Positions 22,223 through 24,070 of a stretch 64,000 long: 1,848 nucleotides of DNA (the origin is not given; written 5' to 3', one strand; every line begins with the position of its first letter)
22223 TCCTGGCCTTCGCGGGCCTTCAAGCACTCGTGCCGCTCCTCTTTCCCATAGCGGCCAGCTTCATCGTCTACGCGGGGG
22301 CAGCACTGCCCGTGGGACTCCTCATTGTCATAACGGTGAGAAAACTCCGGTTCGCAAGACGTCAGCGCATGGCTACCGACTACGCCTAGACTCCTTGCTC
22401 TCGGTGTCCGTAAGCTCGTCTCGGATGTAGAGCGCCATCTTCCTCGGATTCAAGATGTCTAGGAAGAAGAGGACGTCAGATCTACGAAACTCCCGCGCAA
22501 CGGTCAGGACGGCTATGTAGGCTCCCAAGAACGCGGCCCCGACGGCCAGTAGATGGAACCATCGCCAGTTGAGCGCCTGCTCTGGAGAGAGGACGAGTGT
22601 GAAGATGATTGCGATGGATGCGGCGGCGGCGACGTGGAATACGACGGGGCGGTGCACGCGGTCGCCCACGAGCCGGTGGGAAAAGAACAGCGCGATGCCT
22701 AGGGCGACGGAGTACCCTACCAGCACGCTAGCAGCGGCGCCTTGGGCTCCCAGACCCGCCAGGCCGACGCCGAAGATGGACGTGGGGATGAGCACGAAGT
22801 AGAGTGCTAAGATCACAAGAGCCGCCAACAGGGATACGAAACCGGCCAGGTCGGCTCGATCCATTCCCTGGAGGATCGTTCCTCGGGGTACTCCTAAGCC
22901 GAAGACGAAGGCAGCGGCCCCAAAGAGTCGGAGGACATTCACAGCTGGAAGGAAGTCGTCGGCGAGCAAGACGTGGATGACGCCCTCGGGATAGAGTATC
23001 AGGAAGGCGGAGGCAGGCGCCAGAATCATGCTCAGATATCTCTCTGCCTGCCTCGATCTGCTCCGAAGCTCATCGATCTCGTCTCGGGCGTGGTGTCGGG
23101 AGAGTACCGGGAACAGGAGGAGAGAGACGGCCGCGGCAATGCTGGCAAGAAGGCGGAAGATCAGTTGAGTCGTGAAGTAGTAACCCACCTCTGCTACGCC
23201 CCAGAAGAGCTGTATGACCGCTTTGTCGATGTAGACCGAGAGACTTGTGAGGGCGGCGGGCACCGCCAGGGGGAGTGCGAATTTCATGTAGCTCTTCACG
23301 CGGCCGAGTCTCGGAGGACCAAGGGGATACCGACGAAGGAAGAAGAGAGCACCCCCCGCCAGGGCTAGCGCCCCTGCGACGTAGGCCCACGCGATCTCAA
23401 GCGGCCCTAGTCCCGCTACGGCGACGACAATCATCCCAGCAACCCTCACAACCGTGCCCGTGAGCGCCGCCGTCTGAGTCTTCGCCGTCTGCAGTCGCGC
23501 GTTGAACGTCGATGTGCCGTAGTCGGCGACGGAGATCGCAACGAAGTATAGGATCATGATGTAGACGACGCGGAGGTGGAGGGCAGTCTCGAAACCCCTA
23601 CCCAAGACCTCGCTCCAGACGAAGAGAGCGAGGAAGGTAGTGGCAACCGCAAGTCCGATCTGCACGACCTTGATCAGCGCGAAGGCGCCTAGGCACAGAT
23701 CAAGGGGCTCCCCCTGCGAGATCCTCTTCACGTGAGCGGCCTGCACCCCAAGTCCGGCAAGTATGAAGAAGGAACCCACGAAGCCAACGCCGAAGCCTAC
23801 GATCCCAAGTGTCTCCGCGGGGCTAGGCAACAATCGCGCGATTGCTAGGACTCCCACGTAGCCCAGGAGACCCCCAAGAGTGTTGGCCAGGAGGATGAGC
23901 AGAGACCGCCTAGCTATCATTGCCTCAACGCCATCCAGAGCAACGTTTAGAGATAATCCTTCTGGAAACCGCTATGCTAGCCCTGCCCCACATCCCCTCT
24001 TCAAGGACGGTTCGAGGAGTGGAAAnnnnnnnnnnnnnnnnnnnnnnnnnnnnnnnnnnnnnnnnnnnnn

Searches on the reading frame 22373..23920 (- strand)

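Call 73: search_protein_families(library=pfam, proteins=[window:22373-23920:-], max_evalue=0.00001)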
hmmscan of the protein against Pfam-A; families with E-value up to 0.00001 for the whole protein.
window:22373-23920:- (515 aa): 3 families
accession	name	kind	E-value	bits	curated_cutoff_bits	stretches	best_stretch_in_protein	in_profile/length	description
PF13440.11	Polysacc_synt_3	-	5.9e-22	78.7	23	1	27-327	2-292/293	Polysaccharide biosynthesis protein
PF01943.22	Polysacc_synt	-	1.3e-13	51.4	28.2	1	4-275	3-272/274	Polysaccharide biosynthesis protein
PF03023.19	MurJ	-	8e-08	31.8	27.4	1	81-442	61-433/451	Lipid II flippase MurJ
